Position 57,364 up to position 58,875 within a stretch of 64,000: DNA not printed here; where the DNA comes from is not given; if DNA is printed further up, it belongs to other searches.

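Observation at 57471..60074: Active/inactive metallophosphoesterase paralog pair under a near-consensus promoter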

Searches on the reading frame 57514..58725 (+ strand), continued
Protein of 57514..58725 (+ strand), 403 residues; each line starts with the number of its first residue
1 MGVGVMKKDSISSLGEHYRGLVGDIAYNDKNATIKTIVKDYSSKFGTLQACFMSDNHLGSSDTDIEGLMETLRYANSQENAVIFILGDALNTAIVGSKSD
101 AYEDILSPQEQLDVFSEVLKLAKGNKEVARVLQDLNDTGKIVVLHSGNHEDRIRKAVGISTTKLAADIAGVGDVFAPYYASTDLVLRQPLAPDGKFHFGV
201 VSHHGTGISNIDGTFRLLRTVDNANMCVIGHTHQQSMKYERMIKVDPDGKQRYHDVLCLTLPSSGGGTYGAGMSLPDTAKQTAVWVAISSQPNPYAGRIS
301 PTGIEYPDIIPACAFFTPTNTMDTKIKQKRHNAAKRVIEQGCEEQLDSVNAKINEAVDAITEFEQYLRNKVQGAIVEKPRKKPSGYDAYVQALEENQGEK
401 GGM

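Call 37: get_annotated_region(hit=H8, flank=6000)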
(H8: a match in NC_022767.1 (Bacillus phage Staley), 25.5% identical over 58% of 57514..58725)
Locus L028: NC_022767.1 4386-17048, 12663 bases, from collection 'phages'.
description: Bacillus phage Staley, complete genome.
organism: Bacillus phage Staley (NCBI taxid 1406792)
taxonomy: Viruses; Duplodnaviria; Heunggongvirae; Uroviricota; Caudoviricetes; Slashvirus; Slashvirus staley
host: Bacillus megaterium Km; source: -; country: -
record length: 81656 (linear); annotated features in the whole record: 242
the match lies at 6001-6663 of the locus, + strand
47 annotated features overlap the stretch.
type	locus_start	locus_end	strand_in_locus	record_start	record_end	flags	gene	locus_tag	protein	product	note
CDS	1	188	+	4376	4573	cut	-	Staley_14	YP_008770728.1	hypothetical protein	-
regulatory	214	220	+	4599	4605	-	-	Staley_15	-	ribosome_binding_site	-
CDS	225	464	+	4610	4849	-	-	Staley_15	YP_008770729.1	hypothetical protein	-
regulatory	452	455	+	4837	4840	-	-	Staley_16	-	ribosome_binding_site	-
CDS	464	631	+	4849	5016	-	-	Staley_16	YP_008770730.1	hypothetical protein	-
regulatory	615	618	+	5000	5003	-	-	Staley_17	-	ribosome_binding_site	-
CDS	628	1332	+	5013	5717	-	-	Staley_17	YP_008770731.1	hypothetical protein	-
regulatory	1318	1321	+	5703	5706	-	-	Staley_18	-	ribosome_binding_site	-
CDS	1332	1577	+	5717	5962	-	-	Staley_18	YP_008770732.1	hypothetical protein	-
regulatory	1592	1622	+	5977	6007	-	-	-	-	terminator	-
regulatory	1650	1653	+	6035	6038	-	-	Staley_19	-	ribosome_binding_site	-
CDS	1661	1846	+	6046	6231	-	-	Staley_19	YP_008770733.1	hypothetical protein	-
regulatory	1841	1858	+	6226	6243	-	-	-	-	terminator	-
regulatory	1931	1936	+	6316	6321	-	-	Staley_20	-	ribosome_binding_site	-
CDS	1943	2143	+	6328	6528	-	-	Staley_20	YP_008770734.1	hypothetical protein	-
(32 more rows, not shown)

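Call 38: get_annotated_region(hit=H10, flank=5000)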
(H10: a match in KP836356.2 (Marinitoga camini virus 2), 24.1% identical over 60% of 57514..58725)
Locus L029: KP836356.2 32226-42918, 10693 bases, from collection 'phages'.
description: Marinitoga camini virus 2, complete genome.
organism: Marinitoga camini virus 2 (NCBI taxid 1629953)
taxonomy: Viruses; Duplodnaviria; Heunggongvirae; Uroviricota; Caudoviricetes
host: Marinitoga camini 1155; source: -; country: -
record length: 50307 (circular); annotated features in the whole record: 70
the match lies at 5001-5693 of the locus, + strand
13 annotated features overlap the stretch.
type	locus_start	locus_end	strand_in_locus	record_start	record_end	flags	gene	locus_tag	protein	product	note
CDS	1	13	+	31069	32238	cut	-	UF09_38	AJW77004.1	hypothetical protein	-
CDS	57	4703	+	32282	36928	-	-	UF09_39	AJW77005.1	phage realted protein tail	-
CDS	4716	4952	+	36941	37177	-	-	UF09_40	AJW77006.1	hypothetical protein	-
CDS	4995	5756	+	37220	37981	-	-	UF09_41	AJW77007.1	DNA repair exonuclease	-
CDS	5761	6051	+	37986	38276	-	-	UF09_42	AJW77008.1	hypothetical protein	-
CDS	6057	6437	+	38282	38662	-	-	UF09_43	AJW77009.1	hypothetical protein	-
CDS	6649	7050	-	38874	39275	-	-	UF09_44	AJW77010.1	hypothetical protein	-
CDS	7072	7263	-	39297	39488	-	-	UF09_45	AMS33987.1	hypothetical protein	-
CDS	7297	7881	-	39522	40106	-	-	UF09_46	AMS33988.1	hypothetical protein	-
CDS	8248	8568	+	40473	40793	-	-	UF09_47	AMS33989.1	phage holin protein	-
CDS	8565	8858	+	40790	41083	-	-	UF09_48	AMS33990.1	hypothetical protein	-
CDS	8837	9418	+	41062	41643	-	-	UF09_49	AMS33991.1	hypothetical protein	-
CDS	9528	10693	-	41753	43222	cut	-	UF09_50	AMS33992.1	Resolvase N-terminal domain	-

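Call 39: find_encoding_contigs(protein=P0001, flank=10000, max_places=2)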
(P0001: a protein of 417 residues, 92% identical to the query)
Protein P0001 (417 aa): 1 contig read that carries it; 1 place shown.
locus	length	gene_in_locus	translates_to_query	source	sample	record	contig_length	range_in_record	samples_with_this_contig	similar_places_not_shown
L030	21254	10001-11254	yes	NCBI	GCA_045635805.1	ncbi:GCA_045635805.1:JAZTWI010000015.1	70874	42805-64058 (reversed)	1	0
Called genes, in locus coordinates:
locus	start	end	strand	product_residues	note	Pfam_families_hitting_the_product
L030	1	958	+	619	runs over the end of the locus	PF01257:2Fe-2S_thioredx, PF01512:Complex1_51K, PF10531:SLBB (weak), PF10589:NADH_4Fe-4S, PF00037:Fer4 (weak), PF12838:Fer4_7, PF13187:Fer4_9, PF13237:Fer4_10 (weak), +2 more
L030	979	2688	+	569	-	PF13510:Fer2_4, PF10588:NADH-G_4Fe-4S_3, PF14697:Fer4_21 (weak), PF12838:Fer4_7 (weak), PF00037:Fer4 (weak), PF12837:Fer4_6 (weak), PF02906:Fe_hyd_lg_C, PF02256:Fe_hyd_SSU, +2 more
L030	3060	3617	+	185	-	-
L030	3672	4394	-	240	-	-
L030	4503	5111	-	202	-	-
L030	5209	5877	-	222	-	PF01048:PNP_UDP_1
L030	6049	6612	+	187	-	-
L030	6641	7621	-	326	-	-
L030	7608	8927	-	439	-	PF02463:SMC_N (weak), PF13175:AAA_15, PF13476:AAA_23 (weak), PF13304:AAA_21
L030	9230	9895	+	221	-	-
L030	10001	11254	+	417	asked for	-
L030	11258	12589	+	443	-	-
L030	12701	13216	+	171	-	PF00293:NUDIX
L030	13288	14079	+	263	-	PF03747:ADP_ribosyl_GH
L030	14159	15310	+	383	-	-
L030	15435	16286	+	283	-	PF00892:EamA (weak)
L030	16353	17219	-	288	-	PF02645:DegV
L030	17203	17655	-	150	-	PF01978:TrmB (faint), PF01047:MarR (weak), PF12802:MarR_2 (weak), PF13601:HTH_34 (weak)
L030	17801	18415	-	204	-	-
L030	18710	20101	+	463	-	PF01134:GIDA (faint), PF01266:DAO (weak), PF03486:HI0933_like (faint), PF07992:Pyr_redox_2 (weak), PF21688:FAD-depend_C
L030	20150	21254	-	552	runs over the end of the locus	-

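Call 40: find_encoding_contigs(protein=P0027, flank=10000, max_places=2)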
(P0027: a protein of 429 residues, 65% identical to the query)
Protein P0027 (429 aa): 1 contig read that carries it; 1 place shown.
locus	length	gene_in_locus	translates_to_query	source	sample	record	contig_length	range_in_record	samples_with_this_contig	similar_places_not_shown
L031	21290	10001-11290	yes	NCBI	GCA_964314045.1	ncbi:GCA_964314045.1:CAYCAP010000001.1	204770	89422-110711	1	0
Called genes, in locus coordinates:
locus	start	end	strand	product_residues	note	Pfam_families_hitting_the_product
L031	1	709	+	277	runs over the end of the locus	-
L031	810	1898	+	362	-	PF13588:HSDR_N_2 (weak)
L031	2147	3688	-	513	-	PF13091:PLDc_2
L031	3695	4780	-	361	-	-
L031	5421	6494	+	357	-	-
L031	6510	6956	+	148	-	-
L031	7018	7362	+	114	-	-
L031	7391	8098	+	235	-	PF00089:Trypsin, PF10459:Peptidase_S46 (faint), PF13365:Trypsin_2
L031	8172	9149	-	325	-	PF11335:DUF3137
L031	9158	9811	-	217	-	PF04011:LemA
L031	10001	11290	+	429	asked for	PF12850:Metallophos_2 (faint)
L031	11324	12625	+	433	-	-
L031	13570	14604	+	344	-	PF02558:ApbA, PF08546:ApbA_C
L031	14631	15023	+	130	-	PF09424:YqeY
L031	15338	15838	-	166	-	-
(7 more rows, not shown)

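Call 41: find_encoding_contigs(protein=P0043, flank=10000, max_places=2)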
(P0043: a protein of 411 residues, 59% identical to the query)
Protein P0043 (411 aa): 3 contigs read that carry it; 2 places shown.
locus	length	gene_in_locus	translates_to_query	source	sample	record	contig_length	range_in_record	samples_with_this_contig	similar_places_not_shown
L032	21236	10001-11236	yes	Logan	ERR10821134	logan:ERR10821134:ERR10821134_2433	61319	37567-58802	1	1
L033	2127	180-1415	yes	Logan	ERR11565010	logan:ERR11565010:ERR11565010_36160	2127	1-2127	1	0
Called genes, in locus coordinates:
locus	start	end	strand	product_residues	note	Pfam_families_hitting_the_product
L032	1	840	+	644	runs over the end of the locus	-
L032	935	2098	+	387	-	PF00768:Peptidase_S11, PF13354:Beta-lactamase2, PF07943:PBP5_C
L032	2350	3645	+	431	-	PF00583:Acetyltransf_1 (faint)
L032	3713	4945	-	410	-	PF06925:MGDG_synth, PF02350:Epimerase_2, PF00534:Glycos_transf_1, PF04101:Glyco_tran_28_C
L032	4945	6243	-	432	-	PF13439:Glyco_transf_4, PF13579:Glyco_trans_4_4, PF13477:Glyco_trans_4_2 (weak), PF20706:GT4-conflict (weak), PF00534:Glycos_transf_1, PF13692:Glyco_trans_1_4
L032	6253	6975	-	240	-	PF02517:Rce1-like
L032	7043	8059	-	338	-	PF01073:3Beta_HSD, PF01370:Epimerase, PF02719:Polysacc_synt_2 (faint), PF04321:RmlD_sub_bind, PF07993:NAD_binding_4, PF13460:NAD_binding_10 (weak), PF16363:GDP_Man_Dehyd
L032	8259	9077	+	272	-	PF01553:Acyltransferase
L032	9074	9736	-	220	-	PF04973:NMN_transporter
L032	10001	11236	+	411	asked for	-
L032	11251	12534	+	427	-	-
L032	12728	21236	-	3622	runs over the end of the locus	-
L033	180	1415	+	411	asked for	-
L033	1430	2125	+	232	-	?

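Call 42: find_encoding_contigs(protein=P0065, flank=10000, max_places=2)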
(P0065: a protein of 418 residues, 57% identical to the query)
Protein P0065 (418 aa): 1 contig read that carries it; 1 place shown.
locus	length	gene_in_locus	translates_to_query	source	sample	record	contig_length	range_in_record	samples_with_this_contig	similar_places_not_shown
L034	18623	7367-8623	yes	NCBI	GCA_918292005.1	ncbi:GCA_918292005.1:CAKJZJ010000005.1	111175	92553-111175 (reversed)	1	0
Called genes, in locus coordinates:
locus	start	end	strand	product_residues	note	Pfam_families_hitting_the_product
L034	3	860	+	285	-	?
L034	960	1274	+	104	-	-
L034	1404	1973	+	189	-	-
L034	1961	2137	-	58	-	-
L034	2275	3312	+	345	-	-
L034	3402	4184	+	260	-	PF01909:NTP_transf_2 (weak), PF18765:Polbeta (weak)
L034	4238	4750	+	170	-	-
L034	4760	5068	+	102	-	PF03819:MazG (weak)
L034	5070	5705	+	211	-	-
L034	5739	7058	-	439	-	PF03952:Enolase_N, PF00113:Enolase_C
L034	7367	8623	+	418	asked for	PF00149:Metallophos (weak)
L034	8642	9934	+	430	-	-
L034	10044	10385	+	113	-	-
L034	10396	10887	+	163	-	PF00293:NUDIX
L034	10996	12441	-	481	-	PF01433:Peptidase_M1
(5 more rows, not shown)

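Call 50: search_solved_structures(query=A1, max_evalue=1, show_alignments=2)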
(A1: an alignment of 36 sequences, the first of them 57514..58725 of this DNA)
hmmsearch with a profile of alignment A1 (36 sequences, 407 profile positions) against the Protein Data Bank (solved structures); distinct sequences matched with E-value up to 1: 0.

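Call 60: find_homologous_proteins(query=A1, max_evalue=0.001)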
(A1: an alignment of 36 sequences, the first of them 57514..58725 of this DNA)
Query A1 (36 sequences) (403 aa, profile of the alignment): 93 proteins with E <= 0.001 among 8000 candidates.
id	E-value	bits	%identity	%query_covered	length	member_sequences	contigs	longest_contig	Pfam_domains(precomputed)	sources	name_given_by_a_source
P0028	2.1e-206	704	64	96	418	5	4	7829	-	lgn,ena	-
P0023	8.8e-206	702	66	94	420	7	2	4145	-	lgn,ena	-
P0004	1.7e-205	701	78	99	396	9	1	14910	-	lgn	-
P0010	1.8e-204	697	74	99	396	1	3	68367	-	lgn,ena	-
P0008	1.8e-204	697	74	98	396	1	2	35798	-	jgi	-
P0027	1.7e-203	694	65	95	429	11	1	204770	PF12850.13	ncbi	-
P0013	9.1e-203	692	74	97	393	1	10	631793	-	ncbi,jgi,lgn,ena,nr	ncbi:MAG: metallophosphoesterase [Clostridia bacterium]|nr:metallophosphoesterase [Clostridia bacter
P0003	1.0e-202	692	82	100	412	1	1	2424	-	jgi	jgi:predicted phosphodiesterase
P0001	2.4e-202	690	92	100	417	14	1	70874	-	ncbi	-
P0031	3.6e-202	690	62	97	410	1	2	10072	-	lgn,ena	-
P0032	6.3e-202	689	62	96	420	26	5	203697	-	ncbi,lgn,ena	-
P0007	6.9e-202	689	75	98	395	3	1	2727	-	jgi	-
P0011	1.1e-201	688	74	99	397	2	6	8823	PF00149.34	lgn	-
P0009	2.5e-201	687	75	99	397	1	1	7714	PF00149.34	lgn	-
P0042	7.0e-201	686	59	96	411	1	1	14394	-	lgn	-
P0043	2.2e-200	684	59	96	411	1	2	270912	-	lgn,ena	-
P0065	1.2e-191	655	57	95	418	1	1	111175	PF00149.34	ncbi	-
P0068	1.3e-179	615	53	96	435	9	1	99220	-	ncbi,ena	-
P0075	1.1e-157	543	41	97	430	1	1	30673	-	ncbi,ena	-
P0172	4.3e-24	103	31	34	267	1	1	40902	PF00149.34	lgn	-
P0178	5.2e-19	87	31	57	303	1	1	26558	PF12850.13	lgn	-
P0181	4.0e-11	61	27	46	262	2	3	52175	-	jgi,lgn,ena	-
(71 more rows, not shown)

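Call 61: find_encoding_contigs(protein=P0172, flank=8000, max_places=1)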
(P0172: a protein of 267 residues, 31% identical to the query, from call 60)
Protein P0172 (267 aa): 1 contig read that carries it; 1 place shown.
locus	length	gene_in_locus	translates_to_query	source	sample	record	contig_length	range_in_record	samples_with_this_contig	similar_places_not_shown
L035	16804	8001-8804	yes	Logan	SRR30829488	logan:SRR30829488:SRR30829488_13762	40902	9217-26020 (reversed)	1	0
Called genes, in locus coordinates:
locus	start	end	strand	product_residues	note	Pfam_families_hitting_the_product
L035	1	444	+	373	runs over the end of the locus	PF01507:PAPS_reduct, PF11922:DUF3440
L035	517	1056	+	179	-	PF02195:ParB_N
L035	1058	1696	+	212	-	-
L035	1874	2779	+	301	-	-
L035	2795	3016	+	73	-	-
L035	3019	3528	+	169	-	-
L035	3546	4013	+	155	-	-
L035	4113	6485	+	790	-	PF19263:DUF5906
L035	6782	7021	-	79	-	-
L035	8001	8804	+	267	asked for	PF00149:Metallophos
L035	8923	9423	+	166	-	-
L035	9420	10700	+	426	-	-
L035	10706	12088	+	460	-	PF05133:SPP1_portal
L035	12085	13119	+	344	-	PF04233:Phage_Mu_F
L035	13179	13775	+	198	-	PF14265:DUF4355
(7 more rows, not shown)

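Call 62: find_encoding_contigs(protein=P0178, flank=8000, max_places=1)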
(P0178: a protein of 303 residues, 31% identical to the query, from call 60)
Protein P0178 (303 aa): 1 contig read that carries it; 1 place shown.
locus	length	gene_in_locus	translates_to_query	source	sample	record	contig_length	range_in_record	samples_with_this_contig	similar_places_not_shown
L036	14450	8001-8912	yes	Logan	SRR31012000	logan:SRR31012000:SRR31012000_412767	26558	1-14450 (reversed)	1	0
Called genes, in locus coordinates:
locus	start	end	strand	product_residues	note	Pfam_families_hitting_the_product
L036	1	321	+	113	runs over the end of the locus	-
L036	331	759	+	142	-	-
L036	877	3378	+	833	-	PF10145:PhageMin_Tail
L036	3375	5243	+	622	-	PF13385:Laminin_G_3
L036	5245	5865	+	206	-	-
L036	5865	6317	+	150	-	-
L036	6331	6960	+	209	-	PF01510:Amidase_2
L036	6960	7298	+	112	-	-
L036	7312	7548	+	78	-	-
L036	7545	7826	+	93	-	-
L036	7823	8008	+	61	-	-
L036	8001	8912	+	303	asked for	PF12850:Metallophos_2 (weak)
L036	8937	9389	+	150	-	PF01618:MotA_ExbB (weak)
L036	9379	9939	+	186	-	-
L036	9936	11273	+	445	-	PF01555:N6_N4_Mtase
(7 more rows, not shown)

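Call 63: find_encoding_contigs(protein=P0181, flank=8000, max_places=1)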
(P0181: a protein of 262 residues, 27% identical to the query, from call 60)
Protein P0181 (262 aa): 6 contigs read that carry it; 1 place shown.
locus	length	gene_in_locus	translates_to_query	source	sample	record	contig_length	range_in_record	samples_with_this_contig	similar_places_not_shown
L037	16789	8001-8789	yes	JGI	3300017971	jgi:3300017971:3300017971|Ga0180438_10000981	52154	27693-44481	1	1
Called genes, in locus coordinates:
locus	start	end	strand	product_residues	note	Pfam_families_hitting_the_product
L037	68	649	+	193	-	-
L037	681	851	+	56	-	-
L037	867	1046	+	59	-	-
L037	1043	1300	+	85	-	-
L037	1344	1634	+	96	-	-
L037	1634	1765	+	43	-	-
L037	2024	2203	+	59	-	-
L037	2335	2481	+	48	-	-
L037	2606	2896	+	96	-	-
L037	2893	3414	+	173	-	-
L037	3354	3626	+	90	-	-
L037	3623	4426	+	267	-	-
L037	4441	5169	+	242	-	PF24703:DUF7666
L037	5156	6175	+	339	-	-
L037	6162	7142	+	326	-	-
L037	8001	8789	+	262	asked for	-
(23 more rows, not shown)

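Call 72: list_cluster_members(proteins=[window:57514-58722:+, window:58728-60071:+, window:5964-8780:+])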
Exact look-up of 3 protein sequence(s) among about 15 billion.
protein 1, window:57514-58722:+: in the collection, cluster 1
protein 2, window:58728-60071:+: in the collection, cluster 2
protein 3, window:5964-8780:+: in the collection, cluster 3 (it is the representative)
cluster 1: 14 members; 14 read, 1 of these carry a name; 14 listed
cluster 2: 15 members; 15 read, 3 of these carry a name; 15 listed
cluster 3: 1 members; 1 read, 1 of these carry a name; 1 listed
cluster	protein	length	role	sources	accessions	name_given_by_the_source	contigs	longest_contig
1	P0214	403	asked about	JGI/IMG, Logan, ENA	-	-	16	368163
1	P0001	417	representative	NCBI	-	-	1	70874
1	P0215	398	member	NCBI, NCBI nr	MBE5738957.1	MAG: hypothetical protein E7354_04445 [Clostridiales bacterium] | hypothetical protein [Clostridiales bacterium]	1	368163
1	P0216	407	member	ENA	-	-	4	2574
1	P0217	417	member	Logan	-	-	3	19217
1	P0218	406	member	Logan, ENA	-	-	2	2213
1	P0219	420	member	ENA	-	-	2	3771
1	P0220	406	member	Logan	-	-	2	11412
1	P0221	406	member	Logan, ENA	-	-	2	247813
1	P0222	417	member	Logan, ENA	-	-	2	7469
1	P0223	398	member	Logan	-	-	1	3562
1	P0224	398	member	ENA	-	-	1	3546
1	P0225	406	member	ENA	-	-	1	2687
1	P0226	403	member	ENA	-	-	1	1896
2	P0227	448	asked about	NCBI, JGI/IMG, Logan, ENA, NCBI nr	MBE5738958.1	MAG: hypothetical protein E7354_04450 [Clostridiales bacterium] | hypothetical protein [Clostridiales bacterium]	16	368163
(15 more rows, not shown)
